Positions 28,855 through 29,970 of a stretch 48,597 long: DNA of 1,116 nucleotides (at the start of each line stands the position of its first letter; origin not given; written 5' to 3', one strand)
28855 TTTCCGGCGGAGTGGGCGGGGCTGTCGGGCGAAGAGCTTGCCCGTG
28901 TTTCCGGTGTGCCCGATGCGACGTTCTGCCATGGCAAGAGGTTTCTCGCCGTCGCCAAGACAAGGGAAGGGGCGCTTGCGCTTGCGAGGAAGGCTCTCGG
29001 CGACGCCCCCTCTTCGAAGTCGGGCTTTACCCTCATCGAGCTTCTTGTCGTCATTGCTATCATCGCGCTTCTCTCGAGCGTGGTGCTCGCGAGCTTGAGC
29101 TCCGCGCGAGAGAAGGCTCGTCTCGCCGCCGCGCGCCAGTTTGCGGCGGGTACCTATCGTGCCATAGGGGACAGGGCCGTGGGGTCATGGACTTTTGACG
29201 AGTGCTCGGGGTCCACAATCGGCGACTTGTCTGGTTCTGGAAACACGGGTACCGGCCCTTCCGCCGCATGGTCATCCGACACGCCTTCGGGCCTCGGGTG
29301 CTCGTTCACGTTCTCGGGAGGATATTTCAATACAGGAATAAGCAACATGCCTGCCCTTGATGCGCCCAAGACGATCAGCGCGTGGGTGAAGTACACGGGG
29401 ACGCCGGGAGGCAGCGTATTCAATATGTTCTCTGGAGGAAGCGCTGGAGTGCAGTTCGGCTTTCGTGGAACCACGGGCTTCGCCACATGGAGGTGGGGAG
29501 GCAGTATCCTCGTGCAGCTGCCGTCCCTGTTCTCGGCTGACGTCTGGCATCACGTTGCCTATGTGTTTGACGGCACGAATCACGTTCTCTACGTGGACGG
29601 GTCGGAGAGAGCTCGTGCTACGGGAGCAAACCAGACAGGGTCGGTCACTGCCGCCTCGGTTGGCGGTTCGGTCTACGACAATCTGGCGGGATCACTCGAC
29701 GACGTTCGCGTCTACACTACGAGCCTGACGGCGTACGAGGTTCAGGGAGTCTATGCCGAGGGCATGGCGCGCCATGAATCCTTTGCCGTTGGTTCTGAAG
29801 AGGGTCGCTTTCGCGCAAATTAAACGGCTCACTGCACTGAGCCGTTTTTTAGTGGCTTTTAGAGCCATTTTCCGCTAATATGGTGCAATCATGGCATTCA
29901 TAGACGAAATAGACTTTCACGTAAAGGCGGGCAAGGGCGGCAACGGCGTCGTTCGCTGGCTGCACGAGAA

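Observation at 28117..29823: MYG1/UPF0160 hydrolase domain fused in-frame to a type IV prepilin signal and a LamG pilin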

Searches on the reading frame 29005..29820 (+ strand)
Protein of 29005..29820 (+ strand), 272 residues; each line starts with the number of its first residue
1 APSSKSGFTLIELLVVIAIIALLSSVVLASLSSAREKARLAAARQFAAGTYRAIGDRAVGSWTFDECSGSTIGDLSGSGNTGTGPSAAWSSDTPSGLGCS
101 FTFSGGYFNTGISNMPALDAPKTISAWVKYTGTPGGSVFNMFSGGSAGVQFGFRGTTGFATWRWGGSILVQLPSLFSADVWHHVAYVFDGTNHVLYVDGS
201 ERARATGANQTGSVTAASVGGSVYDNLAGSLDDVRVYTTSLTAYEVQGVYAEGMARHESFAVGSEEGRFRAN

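Call 22: find_homologous_proteins(query=window:29005-29820:+, max_evalue=0.00001)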
Query window:29005-29820:+ (272 aa): 368 proteins with E <= 0.00001 among 8000 candidates; the best 120 are listed.
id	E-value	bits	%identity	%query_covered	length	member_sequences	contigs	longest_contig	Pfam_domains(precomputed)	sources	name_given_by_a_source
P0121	5.5e-134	464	79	95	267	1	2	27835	PF07963.18,PF13385.14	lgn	-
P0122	7.6e-57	211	47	94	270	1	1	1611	PF07963.18,PF13385.14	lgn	-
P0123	3.3e-49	186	47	94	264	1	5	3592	PF07963.18,PF13385.14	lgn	-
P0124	2.1e-43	167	43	92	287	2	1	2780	PF07963.18,PF13385.14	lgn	-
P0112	3.8e-43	166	42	92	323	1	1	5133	PF07963.18,PF13385.14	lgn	-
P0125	6.1e-43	165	42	93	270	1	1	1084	PF07963.18,PF13385.14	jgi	jgi:prepilin-type N-terminal cleavage/methylation domain-containing protein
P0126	2.8e-42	163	41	94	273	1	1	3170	PF07963.18,PF13385.14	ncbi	-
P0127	6.4e-42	162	42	92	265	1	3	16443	PF07963.18,PF13385.14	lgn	-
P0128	1.3e-41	161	43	92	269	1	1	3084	PF07963.18,PF13385.14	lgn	-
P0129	5.4e-41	159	41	93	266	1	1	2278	PF07963.18,PF13385.14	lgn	-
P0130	1.5e-40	157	39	94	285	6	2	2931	PF07963.18,PF07953.21,PF13385.14,PF02210.32,PF00054.31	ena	-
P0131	1.6e-40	157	40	94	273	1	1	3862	PF07963.18,PF13385.14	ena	-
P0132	2.8e-40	157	42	94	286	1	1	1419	PF07963.18,PF13385.14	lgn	-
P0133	6.0e-40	155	39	93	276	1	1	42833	PF07963.18,PF13385.14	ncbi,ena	-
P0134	1.7e-39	154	38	94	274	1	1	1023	PF07963.18,PF07953.21,PF13385.14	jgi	jgi:prepilin-type N-terminal cleavage/methylation domain-containing protein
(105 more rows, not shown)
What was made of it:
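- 29026..29820 (+): Mature pilin moiety (residues 304-568, 265 aa). It has a long alpha1 helix (306-353) and a LamG/ConA-like beta-sandwich head (Pfam 415-543, window 29359-29745). 79% identical to the standalone pilin P0121 (call 22).
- Checked: The 272 C-terminal residues match standalone pilins at up to E=5.5e-134 (call 22).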

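Call 23: find_encoding_contigs(protein=P0121, flank=10000, max_places=4)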
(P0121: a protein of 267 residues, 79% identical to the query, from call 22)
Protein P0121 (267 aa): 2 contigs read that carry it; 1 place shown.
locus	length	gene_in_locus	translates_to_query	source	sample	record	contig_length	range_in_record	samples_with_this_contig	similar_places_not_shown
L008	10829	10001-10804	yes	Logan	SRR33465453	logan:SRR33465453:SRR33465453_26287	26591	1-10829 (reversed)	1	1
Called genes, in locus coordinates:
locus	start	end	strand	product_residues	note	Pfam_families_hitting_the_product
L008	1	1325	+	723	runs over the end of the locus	PF04932:Wzy_C, PF00515:TPR_1 (faint), PF14559:TPR_19 (faint), PF14561:TPR_20 (faint), PF07719:TPR_2 (faint), PF21033:RMD1-3 (faint), PF23914:TPR_CcmH_CycH (faint), PF13181:TPR_8 (faint), +5 more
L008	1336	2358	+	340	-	PF01565:FAD_binding_4, PF02873:MurB_C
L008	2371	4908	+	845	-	PF07517:SecA_DEAD, PF01043:SecA_PP_bind, PF21090:P-loop_SecA, PF07516:SecA_SW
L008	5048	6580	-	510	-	PF01676:Metalloenzyme, PF06415:iPGM_N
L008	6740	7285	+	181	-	-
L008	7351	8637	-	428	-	PF03952:Enolase_N, PF00113:Enolase_C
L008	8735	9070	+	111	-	PF04020:Phage_holin_4_2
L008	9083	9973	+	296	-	PF03690:MYG1_exonuc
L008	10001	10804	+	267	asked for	PF07963:N_methyl (weak), PF13385:Laminin_G_3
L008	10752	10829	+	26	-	?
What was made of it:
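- The nearest relative keeps the genes separate (call 23).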

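Call 33: find_encoding_contigs(protein=P0123, flank=5000, max_places=5)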
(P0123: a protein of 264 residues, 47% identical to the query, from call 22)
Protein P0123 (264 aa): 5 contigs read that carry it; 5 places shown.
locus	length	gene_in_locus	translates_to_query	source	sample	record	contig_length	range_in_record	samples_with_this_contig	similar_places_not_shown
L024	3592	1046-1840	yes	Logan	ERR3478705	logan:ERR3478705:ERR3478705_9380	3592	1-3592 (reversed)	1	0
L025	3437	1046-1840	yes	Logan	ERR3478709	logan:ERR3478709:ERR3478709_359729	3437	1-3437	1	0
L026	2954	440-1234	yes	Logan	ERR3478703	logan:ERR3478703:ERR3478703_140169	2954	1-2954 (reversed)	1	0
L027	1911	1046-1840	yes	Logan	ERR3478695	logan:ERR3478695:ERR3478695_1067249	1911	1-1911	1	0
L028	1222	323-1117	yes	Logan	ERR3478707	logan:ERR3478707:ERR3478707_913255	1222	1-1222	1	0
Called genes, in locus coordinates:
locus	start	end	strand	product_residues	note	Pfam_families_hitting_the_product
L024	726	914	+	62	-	-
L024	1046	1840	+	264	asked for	PF07963:N_methyl, PF13385:Laminin_G_3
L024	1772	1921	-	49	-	-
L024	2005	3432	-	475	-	PF08357:SEFIR, PF13676:TIR_2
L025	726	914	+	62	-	-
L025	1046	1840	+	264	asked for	PF07963:N_methyl, PF13385:Laminin_G_3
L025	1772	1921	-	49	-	-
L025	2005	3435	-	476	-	?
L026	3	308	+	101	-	?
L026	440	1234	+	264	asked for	PF07963:N_methyl, PF13385:Laminin_G_3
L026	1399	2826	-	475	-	PF08357:SEFIR, PF13676:TIR_2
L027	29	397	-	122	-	-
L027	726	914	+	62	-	-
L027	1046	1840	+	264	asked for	PF07963:N_methyl, PF13385:Laminin_G_3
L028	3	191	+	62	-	?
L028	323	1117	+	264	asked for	PF07963:N_methyl, PF13385:Laminin_G_3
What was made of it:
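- Tried and rejected: The context of the 47%-identical pilin P0123 is unrelated, with a TIR/SEFIR neighbour (call 33).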

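Call 39: search_solved_structures(query=window:29005-29820:+, max_evalue=1)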
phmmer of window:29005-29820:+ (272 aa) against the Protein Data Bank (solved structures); distinct sequences matched with E-value up to 1: 17.
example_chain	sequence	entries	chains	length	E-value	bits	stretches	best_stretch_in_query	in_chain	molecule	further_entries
9egp_A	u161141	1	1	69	1.9e-05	27.5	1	4-45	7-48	Geopilin domain 1 protein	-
7tgg_A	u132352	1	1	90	9.4e-05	25.3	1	4-45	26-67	Geopilin domain 1 protein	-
2m7g_A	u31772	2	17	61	0.0019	21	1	8-45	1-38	Geopilin domain 1 protein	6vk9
5kua_A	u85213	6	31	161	0.002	20.9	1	8-77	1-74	pilin | Neisseria meningitidis PilE variant SB-GATDH | Neisseria meningitidis PilE, SB-DATDH variant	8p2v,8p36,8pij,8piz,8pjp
6xxd_A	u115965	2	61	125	0.0022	20.8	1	8-41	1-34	PilA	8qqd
8p3b_A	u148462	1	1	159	0.0022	20.7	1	8-76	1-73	Fimbrial protein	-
6gv9_A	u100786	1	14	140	0.0084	18.9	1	8-75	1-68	Prepilin peptidase-dependent protein D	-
2hi2_A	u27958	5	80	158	0.0097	18.7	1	8-66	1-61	Fimbrial protein | PilA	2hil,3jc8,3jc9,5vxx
1ay2_A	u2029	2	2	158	0.01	18.6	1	8-66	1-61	TYPE 4 PILIN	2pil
8qqj_J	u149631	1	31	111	0.044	16.5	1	8-100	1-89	Type IV narrow pilus major component PilA5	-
8pfb_G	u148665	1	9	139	0.057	16.1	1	8-42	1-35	Type IV pilin PilE1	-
6xxe_A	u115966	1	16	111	0.07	15.8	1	8-99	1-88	Uncharacterized protein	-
9laa_A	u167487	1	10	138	0.078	15.7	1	6-32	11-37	Type IV pilin protein PilA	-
3sok_A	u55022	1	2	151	0.15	14.7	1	8-85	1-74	Fimbrial protein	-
5wda_A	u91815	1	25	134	0.23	14.2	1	8-39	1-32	General secretion pathway protein G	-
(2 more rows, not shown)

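Call 52: predict_structure(alignment_id=A3)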
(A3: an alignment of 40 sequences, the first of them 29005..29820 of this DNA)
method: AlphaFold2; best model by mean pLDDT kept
length: 272 residues; sequences in the alignment: 40
mean_pLDDT: 89.8   pTM: 0.82
mean pLDDT of the five models: 89.8, 89.0, 88.4, 87.1, 83.9
residues with pLDDT >= 90: 202; 70-90: 41; 50-70: 29; < 50: 0
segments of 3 or more residues with pLDDT < 50: none
pLDDT, mean of each block of 10 residues (from residue 1): 73 93 91 91 93 95 95 96 93 96 95 92 97 93 93 90 94 89 97 95 95 96 94 97 74 63 62 58
secondary structure, 60 per line:
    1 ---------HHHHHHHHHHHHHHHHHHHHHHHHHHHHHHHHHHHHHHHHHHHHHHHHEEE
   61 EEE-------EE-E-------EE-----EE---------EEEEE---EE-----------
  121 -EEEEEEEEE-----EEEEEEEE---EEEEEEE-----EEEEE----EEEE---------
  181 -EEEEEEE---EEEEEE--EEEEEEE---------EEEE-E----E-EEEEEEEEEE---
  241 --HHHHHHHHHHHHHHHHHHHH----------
elements in order: H10-57 E58-63 E100-104 E122-130 E136-143 E147-153 E159-163 E168-171 E182-188 E192-197 E200-206 E216-219 E228-237 H243-262
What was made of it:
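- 29026..29820 (+): The AF2 model has pLDDT 89.8 (call 52).
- On Modular pilin with lectin-type module: AF2 pLDDT 89.8 (call 52).
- The pilin half alone models at pLDDT 89.8 (call 52).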

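Call 56: fold_search(model_id=the predicted structure, library=pdb)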
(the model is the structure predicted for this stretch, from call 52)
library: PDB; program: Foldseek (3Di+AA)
matches with E <= 10: 1566; with E <= 0.001: 263
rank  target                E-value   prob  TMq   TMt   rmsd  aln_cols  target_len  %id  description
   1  5ho2                  2.9e-10  1.00  0.57  0.21   3.4       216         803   17  Crystal structure of AbnA (open conformation), a GH43 extracellular arabinanase from Geobacillus stearothermophilus (released 2017-02-01)
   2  5hp6                  1.8e-09  1.00  0.55  0.20   3.8       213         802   16  Structure of AbnA, a GH43 extracellular arabinanase from Geobacillus stearothermophilus (a new conformational state) (released 2017-02-01)
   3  5ho0                  2.2e-09  1.00  0.54  0.20   3.8       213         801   18  Crystal structure of AbnA (closed conformation), a GH43 extracellular arabinanase from Geobacillus stearothermophilus (released 2017-02-01)
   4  5hon_A                3.8e-09  1.00  0.56  0.71   3.7       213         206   17  Structure of Domain 4 of AbnA, a GH43 extracellular arabinanase from Geobacillus stearothermophilus, in complex with a (released 2017-02-01)
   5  1ms0_A                3.5e-08  1.00  0.48  0.23   4.9       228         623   15  Monoclinic form of Trypanosoma cruzi trans-sialidase, in complex with 3-deoxy-2,3-dehydro-N-acetylneuraminic acid (DAN (released 2003-03-25)
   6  1ms5_B                3.9e-08  1.00  0.49  0.24   4.9       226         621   14  Triclinic form of Trypanosoma cruzi trans-sialidase, soaked with N-acetylneuraminyl-a-2,3-thio-galactoside (NA-S-Gal) (released 2003-03-25)
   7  3b69                  4.1e-08  1.00  0.50  0.24   4.9       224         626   16  T cruzi Trans-sialidase complex with benzoylated NANA derivative (released 2008-05-13)
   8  1s0i_A                4.8e-08  1.00  0.50  0.24   4.8       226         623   15  Trypanosoma cruzi trans-sialidase in complex with sialyl-lactose (Michaelis complex) (released 2004-05-18)
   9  1ms5_A                4.8e-08  1.00  0.49  0.24   5.0       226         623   16  Triclinic form of Trypanosoma cruzi trans-sialidase, soaked with N-acetylneuraminyl-a-2,3-thio-galactoside (NA-S-Gal) (released 2003-03-25)
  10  1ms1_A                5.4e-08  1.00  0.49  0.24   5.0       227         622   16  Monoclinic form of Trypanosoma cruzi trans-sialidase, in complex with 3-deoxy-2,3-dehydro-N-acetylneuraminic acid (DAN (released 2003-03-25)
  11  1mr5                  7.1e-08  1.00  0.50  0.24   4.7       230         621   13  Orthorhombic form of Trypanosoma cruzi trans-sialidase (released 2003-03-18)
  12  1ms8_B                7.5e-08  1.00  0.51  0.24   4.8       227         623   14  Triclinic form of Trypanosoma cruzi trans-sialidase, in complex with 3-deoxy-2,3-dehydro-N-acetylneuraminic acid (DANA (released 2003-03-25)
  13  1ms8_A                7.9e-08  1.00  0.49  0.23   4.9       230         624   14  Triclinic form of Trypanosoma cruzi trans-sialidase, in complex with 3-deoxy-2,3-dehydro-N-acetylneuraminic acid (DANA (released 2003-03-25)
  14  3pjq_A                9.3e-08  1.00  0.51  0.24   4.8       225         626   16  Trypanosoma cruzi trans-sialidase-like inactive isoform (including the natural mutation Tyr342His) in complex with lac (released 2011-06-08)
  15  1af9                  1.5e-07  1.00  0.52  0.34   5.0       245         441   15  TETANUS NEUROTOXIN C FRAGMENT (released 1998-04-29)
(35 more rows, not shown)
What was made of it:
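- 29026..29820 (+): Foldseek finds carbohydrate-binding and lectin-like jelly-roll domains (call 56).
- On Modular pilin with lectin-type module: Top Foldseek hits are carbohydrate-binding and lectin-like domains at E down to 3e-10 (call 56).
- Closest known: Streptococcus sanguinis modular pilin PilC. Same: The head modelled here matches carbohydrate-binding and lectin-like jelly rolls (call 56).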
